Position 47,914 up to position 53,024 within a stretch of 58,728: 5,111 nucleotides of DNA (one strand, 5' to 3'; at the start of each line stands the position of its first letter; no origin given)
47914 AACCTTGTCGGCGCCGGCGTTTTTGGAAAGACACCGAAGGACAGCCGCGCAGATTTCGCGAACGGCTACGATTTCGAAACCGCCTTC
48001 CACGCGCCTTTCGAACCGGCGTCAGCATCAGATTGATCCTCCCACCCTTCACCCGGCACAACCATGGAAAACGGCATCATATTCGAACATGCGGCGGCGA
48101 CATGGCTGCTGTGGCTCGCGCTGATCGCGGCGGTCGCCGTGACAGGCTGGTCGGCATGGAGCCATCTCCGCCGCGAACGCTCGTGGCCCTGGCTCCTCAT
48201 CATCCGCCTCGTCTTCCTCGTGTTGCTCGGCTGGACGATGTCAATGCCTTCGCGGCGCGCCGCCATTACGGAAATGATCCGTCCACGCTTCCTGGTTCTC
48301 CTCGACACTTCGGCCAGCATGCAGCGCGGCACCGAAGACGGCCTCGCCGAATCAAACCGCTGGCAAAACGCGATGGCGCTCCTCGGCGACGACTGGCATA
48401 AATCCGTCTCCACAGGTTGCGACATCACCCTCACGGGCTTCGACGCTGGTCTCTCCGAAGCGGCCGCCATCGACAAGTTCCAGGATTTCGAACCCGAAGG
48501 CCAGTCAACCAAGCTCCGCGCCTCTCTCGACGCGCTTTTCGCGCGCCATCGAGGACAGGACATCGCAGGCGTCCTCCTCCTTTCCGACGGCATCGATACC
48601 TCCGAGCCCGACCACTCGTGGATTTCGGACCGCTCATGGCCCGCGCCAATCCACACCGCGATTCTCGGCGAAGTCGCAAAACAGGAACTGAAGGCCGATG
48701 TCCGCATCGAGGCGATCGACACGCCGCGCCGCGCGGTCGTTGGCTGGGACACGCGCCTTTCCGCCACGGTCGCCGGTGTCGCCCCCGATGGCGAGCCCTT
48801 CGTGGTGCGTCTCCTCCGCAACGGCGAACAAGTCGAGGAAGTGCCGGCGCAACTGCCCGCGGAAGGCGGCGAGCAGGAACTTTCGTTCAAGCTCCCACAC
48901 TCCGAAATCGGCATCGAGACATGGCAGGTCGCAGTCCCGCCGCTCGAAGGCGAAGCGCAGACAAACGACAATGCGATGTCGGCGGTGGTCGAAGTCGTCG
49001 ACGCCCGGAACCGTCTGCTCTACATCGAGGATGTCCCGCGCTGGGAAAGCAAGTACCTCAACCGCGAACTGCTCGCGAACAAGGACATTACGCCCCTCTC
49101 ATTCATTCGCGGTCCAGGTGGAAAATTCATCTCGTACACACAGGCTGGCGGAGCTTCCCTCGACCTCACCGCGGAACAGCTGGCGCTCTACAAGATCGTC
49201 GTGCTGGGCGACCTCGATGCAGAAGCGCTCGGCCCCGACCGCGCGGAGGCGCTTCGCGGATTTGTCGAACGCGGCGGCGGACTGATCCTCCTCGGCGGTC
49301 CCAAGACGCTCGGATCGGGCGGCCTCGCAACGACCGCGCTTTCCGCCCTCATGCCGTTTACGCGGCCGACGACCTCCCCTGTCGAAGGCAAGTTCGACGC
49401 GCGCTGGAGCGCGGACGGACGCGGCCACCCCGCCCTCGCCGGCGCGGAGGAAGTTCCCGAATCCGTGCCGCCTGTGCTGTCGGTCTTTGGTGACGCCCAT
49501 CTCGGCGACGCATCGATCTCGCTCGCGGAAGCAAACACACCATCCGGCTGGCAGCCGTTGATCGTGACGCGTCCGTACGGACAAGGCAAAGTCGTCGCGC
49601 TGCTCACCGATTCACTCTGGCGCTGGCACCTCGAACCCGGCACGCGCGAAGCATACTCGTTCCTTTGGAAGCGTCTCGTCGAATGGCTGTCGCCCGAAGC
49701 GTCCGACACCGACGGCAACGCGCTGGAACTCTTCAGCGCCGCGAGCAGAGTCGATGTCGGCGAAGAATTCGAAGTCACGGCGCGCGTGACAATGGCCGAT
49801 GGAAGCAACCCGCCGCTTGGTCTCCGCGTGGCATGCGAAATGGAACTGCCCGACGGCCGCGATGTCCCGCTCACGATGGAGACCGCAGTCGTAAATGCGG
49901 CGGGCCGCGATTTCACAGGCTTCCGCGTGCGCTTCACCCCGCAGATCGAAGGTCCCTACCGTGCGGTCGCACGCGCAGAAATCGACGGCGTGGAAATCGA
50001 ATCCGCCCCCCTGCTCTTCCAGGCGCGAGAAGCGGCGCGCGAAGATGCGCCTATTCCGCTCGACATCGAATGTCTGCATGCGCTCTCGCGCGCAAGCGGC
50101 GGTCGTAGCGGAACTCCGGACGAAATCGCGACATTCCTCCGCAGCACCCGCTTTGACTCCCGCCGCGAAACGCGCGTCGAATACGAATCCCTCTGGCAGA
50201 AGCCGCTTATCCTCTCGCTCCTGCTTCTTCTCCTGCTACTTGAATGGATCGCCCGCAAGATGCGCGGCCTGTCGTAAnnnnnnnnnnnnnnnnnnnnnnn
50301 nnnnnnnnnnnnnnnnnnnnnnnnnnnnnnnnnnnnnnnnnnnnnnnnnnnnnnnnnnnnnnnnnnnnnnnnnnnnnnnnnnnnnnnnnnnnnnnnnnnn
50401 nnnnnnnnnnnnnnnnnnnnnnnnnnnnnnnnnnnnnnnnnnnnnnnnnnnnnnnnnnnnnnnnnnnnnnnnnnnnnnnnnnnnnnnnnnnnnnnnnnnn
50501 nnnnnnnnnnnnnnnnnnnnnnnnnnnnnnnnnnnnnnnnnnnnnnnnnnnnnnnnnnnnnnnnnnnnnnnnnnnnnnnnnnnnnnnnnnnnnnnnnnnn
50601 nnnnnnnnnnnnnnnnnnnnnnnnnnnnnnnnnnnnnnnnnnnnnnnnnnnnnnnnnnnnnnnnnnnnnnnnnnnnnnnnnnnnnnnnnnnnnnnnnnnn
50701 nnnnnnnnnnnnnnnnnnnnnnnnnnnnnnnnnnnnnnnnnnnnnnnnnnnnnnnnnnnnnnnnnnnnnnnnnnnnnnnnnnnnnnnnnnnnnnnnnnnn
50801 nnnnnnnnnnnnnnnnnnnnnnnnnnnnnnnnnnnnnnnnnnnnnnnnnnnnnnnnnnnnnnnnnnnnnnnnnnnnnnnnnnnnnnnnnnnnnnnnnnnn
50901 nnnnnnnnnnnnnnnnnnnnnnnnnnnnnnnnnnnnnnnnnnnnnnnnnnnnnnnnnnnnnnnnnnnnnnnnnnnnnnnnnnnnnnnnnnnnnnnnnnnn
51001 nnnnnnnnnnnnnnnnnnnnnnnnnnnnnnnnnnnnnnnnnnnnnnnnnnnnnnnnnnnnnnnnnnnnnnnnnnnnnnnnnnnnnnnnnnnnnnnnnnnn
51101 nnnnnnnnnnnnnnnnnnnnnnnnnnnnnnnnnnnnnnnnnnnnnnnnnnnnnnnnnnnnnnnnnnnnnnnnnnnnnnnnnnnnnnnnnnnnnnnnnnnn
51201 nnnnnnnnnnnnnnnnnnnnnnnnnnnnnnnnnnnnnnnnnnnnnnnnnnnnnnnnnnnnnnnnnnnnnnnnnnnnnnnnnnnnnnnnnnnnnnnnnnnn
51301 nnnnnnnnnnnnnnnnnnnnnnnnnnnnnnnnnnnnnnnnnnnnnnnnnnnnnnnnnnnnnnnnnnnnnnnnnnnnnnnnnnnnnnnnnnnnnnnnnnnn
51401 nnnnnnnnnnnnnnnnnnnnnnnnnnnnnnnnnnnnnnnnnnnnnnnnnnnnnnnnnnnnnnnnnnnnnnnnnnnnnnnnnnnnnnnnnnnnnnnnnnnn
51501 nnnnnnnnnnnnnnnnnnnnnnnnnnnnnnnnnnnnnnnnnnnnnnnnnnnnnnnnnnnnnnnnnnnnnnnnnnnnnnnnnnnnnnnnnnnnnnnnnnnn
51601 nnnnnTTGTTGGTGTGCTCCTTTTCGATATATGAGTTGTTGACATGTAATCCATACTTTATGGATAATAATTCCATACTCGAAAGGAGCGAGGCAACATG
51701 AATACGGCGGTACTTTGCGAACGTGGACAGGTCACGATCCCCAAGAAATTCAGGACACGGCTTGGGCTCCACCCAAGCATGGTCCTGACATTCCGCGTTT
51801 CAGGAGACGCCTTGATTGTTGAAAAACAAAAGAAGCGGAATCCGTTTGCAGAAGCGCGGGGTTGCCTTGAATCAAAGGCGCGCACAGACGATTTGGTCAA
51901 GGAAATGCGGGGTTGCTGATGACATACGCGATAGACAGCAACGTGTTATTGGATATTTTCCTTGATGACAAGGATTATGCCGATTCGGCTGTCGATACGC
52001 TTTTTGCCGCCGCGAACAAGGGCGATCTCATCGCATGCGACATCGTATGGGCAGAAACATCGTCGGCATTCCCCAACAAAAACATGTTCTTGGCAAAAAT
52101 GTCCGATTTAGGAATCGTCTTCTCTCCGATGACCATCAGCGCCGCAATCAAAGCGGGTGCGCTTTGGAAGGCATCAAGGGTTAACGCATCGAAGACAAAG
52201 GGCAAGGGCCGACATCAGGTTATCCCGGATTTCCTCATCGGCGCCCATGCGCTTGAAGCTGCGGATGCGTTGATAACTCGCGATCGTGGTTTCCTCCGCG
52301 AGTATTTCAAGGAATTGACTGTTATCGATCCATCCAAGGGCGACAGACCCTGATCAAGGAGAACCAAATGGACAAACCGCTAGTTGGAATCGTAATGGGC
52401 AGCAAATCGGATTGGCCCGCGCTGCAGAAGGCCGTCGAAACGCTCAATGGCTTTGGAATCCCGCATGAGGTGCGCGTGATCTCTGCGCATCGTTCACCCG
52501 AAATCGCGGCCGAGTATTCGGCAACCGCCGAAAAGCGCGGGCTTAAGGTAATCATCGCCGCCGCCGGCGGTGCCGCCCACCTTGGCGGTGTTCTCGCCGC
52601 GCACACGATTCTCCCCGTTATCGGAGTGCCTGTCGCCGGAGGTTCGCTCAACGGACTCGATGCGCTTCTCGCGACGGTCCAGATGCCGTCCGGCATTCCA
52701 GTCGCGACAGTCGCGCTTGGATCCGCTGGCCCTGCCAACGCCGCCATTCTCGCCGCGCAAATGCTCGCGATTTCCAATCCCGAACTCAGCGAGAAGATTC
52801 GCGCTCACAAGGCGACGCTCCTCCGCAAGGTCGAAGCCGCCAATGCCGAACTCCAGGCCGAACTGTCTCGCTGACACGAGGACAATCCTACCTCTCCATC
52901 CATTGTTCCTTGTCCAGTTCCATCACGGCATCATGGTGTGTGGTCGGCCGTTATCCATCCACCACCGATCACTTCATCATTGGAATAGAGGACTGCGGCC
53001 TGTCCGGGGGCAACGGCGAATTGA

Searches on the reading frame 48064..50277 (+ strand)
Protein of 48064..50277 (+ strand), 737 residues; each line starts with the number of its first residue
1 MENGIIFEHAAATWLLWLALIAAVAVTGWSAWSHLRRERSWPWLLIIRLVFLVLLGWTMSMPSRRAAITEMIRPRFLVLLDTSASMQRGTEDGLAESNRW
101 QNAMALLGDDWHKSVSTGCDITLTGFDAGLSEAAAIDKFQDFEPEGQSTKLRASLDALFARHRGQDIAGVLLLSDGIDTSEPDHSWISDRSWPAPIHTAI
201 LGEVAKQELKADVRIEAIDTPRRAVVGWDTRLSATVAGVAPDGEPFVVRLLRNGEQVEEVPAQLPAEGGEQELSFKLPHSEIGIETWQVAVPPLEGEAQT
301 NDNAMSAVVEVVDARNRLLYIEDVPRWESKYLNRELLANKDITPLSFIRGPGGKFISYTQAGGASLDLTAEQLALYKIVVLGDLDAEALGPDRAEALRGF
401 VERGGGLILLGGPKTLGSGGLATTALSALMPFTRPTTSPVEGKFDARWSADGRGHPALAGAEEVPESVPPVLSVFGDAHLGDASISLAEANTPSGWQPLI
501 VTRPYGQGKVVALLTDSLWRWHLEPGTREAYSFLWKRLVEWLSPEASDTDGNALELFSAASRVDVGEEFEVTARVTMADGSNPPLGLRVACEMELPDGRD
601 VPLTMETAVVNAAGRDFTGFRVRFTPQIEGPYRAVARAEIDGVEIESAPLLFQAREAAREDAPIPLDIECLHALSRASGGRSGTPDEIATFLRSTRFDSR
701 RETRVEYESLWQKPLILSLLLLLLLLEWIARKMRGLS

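Call 68: search_protein_families(library=pfam, proteins=[window:48064-50277:+], max_evalue=0.0001)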
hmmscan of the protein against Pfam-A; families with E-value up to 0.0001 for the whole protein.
window:48064-50277:+ (737 aa): 2 families
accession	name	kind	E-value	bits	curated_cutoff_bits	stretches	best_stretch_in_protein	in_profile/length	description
PF14258.12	DUF4350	-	2.8e-06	28.2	30.4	1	388-519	49-163/181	Domain of unknown function (DUF4350)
PF07090.17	GATase1_like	-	4.6e-05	23.5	27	0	390-543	93-246/247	Putative glutamine amidotransferase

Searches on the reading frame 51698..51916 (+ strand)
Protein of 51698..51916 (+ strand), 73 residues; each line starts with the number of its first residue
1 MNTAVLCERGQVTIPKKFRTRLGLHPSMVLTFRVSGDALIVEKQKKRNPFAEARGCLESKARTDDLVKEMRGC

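Call 89: search_protein_families(library=pfam, proteins=[window:51698-51916:+], max_evalue=0.001)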
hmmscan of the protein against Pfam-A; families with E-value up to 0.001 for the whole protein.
window:51698-51916:+ (73 aa): 1 family
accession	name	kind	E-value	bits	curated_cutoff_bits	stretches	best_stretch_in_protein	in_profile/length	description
PF04014.23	MazE_antitoxin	-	6e-08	33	24.7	1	9-47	7-46/48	Antidote-toxin recognition MazE, bacterial antitoxin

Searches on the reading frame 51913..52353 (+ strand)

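Call 68: search_protein_families(library=pfam, proteins=[window:51913-52353:+], max_evalue=0.0001)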
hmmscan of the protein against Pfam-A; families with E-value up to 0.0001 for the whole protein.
window:51913-52353:+ (146 aa): 1 family
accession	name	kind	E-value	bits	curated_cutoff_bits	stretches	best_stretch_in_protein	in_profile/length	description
PF01850.27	PIN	-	3.5e-09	37.7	23.6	1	6-129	2-116/120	PIN domain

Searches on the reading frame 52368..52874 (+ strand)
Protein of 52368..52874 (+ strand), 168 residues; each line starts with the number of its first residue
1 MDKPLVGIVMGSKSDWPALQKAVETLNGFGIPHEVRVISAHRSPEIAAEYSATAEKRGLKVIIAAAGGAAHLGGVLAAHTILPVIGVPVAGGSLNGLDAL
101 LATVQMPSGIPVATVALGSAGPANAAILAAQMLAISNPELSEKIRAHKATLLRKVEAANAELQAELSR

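Call 68: search_protein_families(library=pfam, proteins=[window:52368-52874:+], max_evalue=0.0001)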
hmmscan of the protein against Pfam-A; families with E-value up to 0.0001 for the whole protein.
window:52368-52874:+ (168 aa): 1 family
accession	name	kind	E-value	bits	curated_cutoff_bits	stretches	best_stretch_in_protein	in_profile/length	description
PF00731.26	AIRC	-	1.4e-59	200.3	30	1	6-150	2-144/148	AIR carboxylase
